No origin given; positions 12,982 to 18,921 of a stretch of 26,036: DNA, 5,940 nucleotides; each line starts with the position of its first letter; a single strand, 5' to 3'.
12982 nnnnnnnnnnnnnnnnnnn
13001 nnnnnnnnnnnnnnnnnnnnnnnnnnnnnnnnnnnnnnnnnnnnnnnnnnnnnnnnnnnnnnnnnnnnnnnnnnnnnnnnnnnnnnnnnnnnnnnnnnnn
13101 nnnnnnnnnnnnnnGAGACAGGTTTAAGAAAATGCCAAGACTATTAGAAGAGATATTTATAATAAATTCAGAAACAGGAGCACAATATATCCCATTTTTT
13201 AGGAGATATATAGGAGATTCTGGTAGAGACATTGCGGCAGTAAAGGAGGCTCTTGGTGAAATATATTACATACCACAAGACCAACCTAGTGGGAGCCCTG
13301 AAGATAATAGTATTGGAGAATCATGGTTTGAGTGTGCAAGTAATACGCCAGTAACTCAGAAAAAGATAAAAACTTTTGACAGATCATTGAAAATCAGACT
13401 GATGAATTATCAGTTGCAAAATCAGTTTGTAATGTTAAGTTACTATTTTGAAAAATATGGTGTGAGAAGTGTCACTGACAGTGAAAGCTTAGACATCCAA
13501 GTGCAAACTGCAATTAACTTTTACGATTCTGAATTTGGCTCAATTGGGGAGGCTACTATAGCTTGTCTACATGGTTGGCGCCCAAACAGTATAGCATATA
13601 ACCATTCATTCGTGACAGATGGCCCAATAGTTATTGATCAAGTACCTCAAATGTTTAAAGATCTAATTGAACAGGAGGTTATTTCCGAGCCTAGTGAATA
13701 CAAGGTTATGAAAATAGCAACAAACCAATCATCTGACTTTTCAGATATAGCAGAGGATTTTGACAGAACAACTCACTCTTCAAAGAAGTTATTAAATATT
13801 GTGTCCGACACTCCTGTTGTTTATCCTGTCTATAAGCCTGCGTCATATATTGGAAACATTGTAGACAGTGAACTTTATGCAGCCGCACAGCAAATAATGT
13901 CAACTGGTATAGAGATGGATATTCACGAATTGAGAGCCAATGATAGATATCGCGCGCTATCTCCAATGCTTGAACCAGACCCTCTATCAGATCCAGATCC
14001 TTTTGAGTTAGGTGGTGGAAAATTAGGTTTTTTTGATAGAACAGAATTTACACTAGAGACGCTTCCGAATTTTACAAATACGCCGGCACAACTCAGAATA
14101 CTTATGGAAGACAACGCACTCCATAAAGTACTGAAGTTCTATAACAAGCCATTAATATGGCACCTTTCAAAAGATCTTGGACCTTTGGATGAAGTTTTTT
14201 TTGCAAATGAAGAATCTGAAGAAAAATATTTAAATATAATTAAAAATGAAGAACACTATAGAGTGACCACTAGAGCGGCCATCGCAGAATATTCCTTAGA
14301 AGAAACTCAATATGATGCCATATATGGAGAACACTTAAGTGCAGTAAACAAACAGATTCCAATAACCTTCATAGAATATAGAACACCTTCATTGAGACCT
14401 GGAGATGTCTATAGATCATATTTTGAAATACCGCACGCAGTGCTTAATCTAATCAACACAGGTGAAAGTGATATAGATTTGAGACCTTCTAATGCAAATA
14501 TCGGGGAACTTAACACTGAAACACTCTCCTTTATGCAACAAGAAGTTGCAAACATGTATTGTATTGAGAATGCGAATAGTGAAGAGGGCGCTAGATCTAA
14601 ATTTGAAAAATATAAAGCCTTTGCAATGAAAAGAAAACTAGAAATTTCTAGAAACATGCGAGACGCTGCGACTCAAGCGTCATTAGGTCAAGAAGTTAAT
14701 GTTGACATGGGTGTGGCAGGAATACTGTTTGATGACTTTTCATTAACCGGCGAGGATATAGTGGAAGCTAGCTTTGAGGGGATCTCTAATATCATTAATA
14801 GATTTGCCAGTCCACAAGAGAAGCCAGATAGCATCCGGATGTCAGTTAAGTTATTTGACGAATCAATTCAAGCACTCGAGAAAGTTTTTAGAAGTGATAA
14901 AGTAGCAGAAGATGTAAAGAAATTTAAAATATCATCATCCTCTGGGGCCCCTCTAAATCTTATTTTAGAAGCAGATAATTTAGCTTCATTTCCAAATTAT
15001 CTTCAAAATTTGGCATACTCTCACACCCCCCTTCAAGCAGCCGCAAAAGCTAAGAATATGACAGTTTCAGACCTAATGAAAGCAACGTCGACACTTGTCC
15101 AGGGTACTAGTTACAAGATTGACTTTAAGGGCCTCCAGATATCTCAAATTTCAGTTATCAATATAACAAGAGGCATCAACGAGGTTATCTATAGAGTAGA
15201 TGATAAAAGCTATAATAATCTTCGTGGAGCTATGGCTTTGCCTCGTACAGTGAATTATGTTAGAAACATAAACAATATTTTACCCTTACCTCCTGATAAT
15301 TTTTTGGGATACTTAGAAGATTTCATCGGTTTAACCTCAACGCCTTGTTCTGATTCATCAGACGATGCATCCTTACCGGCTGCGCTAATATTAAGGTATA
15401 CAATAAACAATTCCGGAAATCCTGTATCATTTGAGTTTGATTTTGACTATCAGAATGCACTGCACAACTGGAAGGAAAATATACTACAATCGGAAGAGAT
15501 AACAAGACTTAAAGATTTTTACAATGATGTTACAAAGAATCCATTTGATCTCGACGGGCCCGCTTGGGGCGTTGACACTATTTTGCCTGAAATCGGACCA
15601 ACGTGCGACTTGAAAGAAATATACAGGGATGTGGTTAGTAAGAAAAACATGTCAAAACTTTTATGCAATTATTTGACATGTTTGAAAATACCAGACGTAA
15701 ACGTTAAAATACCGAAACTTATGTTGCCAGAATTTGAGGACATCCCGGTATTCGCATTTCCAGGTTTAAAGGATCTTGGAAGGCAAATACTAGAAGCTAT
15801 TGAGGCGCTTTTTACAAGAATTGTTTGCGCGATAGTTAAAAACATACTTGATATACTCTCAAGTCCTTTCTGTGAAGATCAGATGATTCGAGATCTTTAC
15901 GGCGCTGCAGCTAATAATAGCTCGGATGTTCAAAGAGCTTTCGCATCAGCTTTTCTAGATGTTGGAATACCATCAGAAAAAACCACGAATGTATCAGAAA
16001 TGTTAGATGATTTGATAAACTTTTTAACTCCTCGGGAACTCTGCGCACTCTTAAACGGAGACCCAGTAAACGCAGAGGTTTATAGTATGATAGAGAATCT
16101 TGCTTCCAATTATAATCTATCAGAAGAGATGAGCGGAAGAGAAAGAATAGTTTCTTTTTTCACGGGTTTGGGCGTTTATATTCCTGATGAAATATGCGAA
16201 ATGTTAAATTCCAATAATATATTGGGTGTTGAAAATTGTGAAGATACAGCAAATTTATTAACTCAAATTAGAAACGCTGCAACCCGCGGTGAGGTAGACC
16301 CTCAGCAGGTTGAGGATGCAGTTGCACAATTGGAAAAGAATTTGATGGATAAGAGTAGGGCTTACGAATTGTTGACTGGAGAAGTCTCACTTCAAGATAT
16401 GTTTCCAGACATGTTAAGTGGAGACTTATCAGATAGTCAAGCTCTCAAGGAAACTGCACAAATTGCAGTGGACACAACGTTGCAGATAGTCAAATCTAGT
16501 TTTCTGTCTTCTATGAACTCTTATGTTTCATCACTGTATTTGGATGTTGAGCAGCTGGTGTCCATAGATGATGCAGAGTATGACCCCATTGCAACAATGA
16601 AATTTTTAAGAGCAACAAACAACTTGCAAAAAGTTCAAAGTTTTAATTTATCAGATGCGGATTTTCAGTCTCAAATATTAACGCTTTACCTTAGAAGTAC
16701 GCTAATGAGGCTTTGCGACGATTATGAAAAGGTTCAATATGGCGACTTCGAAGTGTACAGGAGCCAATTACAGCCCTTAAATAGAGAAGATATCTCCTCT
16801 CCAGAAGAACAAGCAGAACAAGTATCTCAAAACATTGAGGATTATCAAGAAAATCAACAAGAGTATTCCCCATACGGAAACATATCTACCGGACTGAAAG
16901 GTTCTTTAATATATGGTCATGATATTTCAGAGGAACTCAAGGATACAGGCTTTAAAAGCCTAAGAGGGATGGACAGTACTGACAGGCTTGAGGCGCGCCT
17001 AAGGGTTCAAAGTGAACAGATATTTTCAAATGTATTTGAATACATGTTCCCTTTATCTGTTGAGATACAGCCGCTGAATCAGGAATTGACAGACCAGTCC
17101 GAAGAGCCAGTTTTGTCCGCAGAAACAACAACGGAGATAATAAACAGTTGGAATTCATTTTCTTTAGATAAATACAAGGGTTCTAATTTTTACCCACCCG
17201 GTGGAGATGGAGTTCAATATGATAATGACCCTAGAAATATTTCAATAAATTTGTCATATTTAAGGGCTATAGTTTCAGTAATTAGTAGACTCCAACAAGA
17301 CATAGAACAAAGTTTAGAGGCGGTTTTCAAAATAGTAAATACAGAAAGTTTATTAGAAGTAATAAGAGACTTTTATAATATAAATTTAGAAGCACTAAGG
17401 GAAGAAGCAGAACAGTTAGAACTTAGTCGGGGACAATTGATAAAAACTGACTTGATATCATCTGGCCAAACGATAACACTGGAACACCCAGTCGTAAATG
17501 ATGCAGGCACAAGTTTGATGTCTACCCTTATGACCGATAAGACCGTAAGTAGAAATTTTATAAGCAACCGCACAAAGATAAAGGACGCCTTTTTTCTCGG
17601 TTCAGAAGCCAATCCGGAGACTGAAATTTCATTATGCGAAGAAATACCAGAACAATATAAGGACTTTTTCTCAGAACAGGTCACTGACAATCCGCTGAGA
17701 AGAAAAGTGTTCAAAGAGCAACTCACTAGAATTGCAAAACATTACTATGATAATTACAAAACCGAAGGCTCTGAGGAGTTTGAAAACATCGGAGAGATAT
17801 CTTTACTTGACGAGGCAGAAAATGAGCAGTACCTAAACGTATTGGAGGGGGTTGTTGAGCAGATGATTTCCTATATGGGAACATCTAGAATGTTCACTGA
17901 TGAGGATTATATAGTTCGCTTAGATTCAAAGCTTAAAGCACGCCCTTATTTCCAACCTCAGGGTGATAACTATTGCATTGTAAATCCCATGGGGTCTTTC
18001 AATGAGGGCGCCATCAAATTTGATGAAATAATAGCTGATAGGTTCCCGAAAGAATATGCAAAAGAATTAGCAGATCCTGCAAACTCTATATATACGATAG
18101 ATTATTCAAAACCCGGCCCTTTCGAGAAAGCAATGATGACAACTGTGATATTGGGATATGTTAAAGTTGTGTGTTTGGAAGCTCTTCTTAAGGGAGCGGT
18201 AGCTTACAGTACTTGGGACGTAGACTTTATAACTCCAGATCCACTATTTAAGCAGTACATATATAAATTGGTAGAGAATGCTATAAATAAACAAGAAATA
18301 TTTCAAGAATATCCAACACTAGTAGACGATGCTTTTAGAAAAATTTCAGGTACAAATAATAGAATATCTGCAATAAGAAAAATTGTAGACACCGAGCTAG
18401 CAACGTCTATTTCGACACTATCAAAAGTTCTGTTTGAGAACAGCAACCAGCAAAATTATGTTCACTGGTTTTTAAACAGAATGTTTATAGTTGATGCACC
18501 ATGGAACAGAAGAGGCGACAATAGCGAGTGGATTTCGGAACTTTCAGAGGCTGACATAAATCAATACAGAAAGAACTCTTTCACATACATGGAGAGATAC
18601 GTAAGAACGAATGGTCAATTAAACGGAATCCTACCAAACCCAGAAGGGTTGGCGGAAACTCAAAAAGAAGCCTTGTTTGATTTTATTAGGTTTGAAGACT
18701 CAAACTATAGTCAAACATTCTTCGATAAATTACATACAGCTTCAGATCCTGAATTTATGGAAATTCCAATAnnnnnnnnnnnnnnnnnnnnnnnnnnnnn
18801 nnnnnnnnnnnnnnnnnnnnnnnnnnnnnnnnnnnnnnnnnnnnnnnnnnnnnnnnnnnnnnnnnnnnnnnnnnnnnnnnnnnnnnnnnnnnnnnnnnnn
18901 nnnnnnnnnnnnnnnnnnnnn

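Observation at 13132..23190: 3352-aa protein occupying the slot between spike and gp25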

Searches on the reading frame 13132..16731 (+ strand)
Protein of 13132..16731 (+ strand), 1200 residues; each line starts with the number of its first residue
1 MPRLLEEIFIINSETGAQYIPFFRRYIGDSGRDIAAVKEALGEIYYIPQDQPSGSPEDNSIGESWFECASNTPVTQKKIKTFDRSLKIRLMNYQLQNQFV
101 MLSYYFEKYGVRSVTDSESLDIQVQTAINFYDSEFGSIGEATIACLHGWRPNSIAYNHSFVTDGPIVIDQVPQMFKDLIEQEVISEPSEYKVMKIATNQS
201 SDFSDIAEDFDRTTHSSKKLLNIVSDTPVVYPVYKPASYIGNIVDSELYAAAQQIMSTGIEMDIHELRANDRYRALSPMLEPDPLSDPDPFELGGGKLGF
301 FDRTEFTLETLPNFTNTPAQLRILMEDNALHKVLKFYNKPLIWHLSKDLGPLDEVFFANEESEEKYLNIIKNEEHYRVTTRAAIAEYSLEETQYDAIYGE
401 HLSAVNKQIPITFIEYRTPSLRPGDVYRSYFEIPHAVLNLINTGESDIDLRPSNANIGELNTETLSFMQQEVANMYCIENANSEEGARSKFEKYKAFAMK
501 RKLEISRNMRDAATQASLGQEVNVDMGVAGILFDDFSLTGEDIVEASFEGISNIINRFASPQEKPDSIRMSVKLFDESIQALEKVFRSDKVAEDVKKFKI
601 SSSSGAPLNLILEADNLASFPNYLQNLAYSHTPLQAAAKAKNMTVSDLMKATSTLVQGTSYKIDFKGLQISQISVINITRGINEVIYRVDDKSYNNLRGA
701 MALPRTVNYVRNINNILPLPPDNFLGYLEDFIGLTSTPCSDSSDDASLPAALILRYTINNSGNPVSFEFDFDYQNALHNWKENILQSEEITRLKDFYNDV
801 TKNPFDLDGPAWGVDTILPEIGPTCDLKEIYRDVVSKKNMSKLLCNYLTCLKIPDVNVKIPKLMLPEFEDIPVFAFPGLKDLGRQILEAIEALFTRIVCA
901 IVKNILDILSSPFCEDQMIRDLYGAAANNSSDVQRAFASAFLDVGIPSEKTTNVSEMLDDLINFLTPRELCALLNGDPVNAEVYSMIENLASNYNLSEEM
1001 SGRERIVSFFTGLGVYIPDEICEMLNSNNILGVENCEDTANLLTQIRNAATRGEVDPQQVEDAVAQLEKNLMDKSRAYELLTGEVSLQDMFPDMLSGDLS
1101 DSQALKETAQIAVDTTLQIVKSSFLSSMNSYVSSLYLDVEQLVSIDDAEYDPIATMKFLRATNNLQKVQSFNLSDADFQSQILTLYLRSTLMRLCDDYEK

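Call 77: predict_structure(alignment_id=A8)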
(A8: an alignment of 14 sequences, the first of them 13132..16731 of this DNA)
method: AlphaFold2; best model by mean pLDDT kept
length: 1200 residues; sequences in the alignment: 14
mean_pLDDT: 59.3   pTM: 0.32
mean pLDDT of the five models: 59.3, 55.3, 54.0, 50.3, 49.5
residues with pLDDT >= 90: 19; 70-90: 478; 50-70: 193; < 50: 510
segments of 3 or more residues with pLDDT < 50: 1-20, 22-29, 50-62, 261-280, 443-505, 507-510, 515-563, 653-656, 720-747, 766-794, 796-933, 1024-1040, 1070-1088, 1094-1145, 1167-1184, 1191-1200
pLDDT, mean of each block of 10 residues (from residue 1): 37 45 41 82 73 36 67 74 81 90 87 82 86 82 87 77 84 89 83 88 87 79 83 86 81 68 42 39 59 70 75 67 84 78 76 80 85 82 81 84 73 74 70 78 43 33 36 31 40 46 47 42 32 27 30 32 66 80 74 60 58 84 84 83 80 60 84 84 83 75 81 65 39 31 42 62 45 29 38 45 36 30 38 43 42 28 27 31 40 43 41 32 31 54 70 69 65 75 74 76 78 64 41 36 53 52 51 43 45 47 46 42 35 33 47 54 47 36 50 42
secondary structure, 60 per line:
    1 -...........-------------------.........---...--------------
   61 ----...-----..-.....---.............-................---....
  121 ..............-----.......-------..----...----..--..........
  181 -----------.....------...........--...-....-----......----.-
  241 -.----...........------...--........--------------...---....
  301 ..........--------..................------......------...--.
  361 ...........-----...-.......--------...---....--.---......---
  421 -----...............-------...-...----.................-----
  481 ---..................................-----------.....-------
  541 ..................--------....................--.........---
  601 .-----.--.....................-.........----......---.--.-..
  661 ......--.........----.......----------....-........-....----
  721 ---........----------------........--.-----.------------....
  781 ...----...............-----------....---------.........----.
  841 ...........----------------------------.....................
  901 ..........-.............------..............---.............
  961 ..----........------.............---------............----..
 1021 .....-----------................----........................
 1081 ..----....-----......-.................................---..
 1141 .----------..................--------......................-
elements in order (helices of 4 or more, strands of 3 or more residues): H2-12 H32-40 E44-46 E65-67 H76-80 H84-96 H98-113 H117-134 H140-146 E160-162 H173-180 E192-196 H203-213 H220-223 E229-234 H247-257 H269-276 E291-293 E297-307 H319-336 H345-348 E355-357 H360-371 E377-379 H381-387 E396-398 E402-405 E412-417 E426-434 H435-440 H459-475 H484-517 H529-533 H541-558 E567-571 H572-586 H589-597 H610-630 H632-640 H645-650 E659-666 E669-677 E682-688 H699-702 H704-711 H713-716 H724-731 H748-755 H777-783 H788-802 H814-817 H827-835 H840-851 H880-910 H912-924 H931-944 H948-962 H967-974 H981-993 H1003-1014 H1019-1025 H1037-1052 H1057-1082 H1087-1090 H1096-1101 H1103-1135 H1152-1169 H1178-1199

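Call 79: fold_search(model_id=the predicted structure, library=pdb)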
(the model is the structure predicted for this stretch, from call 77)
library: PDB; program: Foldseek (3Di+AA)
matches with E <= 10: 52; with E <= 0.001: 0
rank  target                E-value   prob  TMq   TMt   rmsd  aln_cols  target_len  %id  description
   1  8frn_G                9.1e-01  0.07  0.04  0.13  21.2       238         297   10  Acinetobacter baylyi LptB2FG bound to lipopolysaccharide and Zosurabalpin (released 2024-01-03)
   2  8j07_8G               1.5e+00  0.06  0.05  0.12  46.3       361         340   13  96nm repeat of human respiratory doublet microtubule and associated axonemal complexes (released 2023-07-26)
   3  7ung_A1               1.5e+00  0.06  0.05  0.11  57.6       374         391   13  48-nm repeat of the human respiratory doublet microtubule (released 2022-10-05)
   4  7ung_A3               1.6e+00  0.07  0.05  0.13  44.6       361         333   12  48-nm repeat of the human respiratory doublet microtubule (released 2022-10-05)
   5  7rro_D7               1.9e+00  0.05  0.04  0.11  65.7       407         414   14  Structure of the 48-nm repeat doublet microtubule from bovine tracheal cilia (released 2021-10-27)
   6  9fqr_A7               1.9e+00  0.03  0.05  0.10  62.6       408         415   13  96-nm repeat of axonemal doublet microtubules from bovine sperm (released 2025-03-26)
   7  8i7r_C2               2.8e+00  0.04  0.05  0.12  56.8       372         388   16  In situ structure of axonemal doublet microtubules in mouse sperm with 48-nm repeat (released 2023-10-11)
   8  8i7r_C7               2.8e+00  0.03  0.05  0.11  58.4       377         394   15  In situ structure of axonemal doublet microtubules in mouse sperm with 48-nm repeat (released 2023-10-11)
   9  8otz_EP               3.3e+00  0.04  0.05  0.13  55.3       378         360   13  48-nm repeat of the native axonemal doublet microtubule from bovine sperm (released 2023-11-22)
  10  8j6v_A                3.8e+00  0.04  0.05  0.08  12.6       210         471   10  Structure of yeast Arginyl-tRNA-protein transferase 1 (released 2023-06-07)
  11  9cpb_6V               3.8e+00  0.02  0.04  0.08  73.0       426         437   13  Atomic model of bovine Fallopian tube cilia doublet microtubule (48-nm periodicity) (released 2024-10-30)
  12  8j6v_F                3.9e+00  0.03  0.04  0.07  13.7       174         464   11  Structure of yeast Arginyl-tRNA-protein transferase 1 (released 2023-06-07)
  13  2y91_A                3.9e+00  0.01  0.05  0.12  18.2       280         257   11  Crystal structure of class A beta-lactamase from Bacillus licheniformis BS3 with clavulanic acid (released 2012-02-22)
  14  8otz_F3               4.3e+00  0.03  0.05  0.11  63.1       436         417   11  48-nm repeat of the native axonemal doublet microtubule from bovine sperm (released 2023-11-22)
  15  8otz_F2               4.8e+00  0.02  0.05  0.10  64.0       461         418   11  48-nm repeat of the native axonemal doublet microtubule from bovine sperm (released 2023-11-22)
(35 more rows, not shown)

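Call 95: fold_search(model_id=the predicted structure, library=viral)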
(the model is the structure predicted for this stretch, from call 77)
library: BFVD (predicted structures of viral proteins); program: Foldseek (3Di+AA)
matches with E <= 10: 173; with E <= 0.001: 0
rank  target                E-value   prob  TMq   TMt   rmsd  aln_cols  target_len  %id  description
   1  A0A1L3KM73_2          1.9e-02  0.15  0.05  0.06  35.3       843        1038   10  (no name in the UniProt tables at hand)
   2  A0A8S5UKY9            2.1e-02  0.20  0.07  0.07  32.8       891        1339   12  Tail tape measure [Siphoviridae sp. ctICF6]
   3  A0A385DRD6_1          3.5e-02  0.11  0.06  0.07  41.2       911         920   11  (no name in the UniProt tables at hand)
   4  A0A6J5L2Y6            5.4e-02  0.10  0.06  0.07  41.7       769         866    9  Uncharacterized protein [uncultured Caudovirales phage]
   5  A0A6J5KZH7            7.5e-02  0.15  0.07  0.10  43.6       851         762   11  Bacteriophage lambda, GpH, tail tape measure, C-terminal [uncultured Caudovirales phage]
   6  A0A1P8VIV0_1          8.3e-02  0.07  0.07  0.07  49.7      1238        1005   10  Large tegument protein [Murid betaherpesvirus 3]
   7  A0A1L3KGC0            9.1e-02  0.54  0.07  0.18  15.5       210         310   18  (no name in the UniProt tables at hand)
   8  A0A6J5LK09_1          1.0e-01  0.09  0.06  0.06  41.8       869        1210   11  Uncharacterized protein [uncultured Caudovirales phage]
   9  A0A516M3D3            1.0e-01  0.09  0.06  0.08  46.9       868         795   10  (no name in the UniProt tables at hand)
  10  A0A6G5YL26            1.1e-01  0.14  0.06  0.10  27.8       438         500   12  (no name in the UniProt tables at hand)
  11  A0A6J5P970            1.3e-01  0.20  0.08  0.13  35.6       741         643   11  Uncharacterized protein [uncultured Caudovirales phage]
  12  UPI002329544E         1.8e-01  0.04  0.05  0.08  37.5       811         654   10  (no name look-up for this kind of identifier)
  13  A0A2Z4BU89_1          1.9e-01  0.08  0.05  0.06  35.3       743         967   10  Nonstructural polyprotein [Fesa-like virus]
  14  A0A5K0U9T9            3.3e-01  0.04  0.05  0.06  49.5       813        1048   12  Uncharacterized protein [Yasminevirus sp. GU-2018]
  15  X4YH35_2              3.4e-01  0.05  0.05  0.06  40.0       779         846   12  Tape measure protein [Lactococcus phage P162]
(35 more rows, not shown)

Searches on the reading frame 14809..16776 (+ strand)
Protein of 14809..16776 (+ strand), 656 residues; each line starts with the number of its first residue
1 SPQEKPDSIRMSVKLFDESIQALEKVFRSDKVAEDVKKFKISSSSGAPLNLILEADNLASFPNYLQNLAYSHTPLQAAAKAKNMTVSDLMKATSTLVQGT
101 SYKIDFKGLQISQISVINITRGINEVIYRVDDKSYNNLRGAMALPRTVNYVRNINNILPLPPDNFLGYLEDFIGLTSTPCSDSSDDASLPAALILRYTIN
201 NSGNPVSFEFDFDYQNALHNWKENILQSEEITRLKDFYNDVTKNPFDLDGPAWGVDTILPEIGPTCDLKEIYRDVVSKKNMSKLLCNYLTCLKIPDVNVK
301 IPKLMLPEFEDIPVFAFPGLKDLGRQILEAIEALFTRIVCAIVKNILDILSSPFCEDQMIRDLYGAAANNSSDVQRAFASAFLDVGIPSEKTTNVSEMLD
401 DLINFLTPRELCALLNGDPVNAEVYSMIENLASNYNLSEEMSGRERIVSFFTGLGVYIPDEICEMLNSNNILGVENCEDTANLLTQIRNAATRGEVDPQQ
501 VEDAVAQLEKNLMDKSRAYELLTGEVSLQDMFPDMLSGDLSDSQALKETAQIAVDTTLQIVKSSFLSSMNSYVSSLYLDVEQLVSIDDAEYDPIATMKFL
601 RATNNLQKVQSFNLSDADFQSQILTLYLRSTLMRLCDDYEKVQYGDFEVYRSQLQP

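Call 37: search_solved_structures(query=A4, max_evalue=10)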
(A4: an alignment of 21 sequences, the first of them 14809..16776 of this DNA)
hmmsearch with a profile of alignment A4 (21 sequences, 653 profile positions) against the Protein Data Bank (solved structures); distinct sequences matched with E-value up to 10: 1.
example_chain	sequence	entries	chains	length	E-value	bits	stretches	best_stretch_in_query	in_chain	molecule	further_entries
2co9_A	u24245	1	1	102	0.26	13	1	526-575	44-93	thymus high mobility group box protein TOX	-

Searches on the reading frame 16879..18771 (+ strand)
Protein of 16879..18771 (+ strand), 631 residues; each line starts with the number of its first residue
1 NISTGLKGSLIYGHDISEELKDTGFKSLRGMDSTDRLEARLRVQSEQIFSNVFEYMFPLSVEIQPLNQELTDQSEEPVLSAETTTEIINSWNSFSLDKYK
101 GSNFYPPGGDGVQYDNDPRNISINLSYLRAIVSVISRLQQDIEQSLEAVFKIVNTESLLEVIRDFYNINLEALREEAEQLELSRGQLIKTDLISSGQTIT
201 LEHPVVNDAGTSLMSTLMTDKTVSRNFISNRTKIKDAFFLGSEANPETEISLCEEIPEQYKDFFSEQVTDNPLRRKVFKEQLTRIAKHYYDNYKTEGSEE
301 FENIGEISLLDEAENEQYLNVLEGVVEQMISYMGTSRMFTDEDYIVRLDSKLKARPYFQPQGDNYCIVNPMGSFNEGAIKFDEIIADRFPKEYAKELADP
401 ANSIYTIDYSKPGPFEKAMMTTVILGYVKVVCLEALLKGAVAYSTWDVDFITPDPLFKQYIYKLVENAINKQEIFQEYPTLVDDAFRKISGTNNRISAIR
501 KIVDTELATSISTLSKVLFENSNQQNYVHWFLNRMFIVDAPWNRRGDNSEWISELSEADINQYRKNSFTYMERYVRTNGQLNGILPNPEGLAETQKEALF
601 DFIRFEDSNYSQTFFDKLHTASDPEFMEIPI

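Call 38: search_solved_structures(query=A5, max_evalue=10)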
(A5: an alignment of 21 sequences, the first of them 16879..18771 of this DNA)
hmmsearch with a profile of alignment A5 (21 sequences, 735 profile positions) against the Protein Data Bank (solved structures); distinct sequences matched with E-value up to 10: 0.
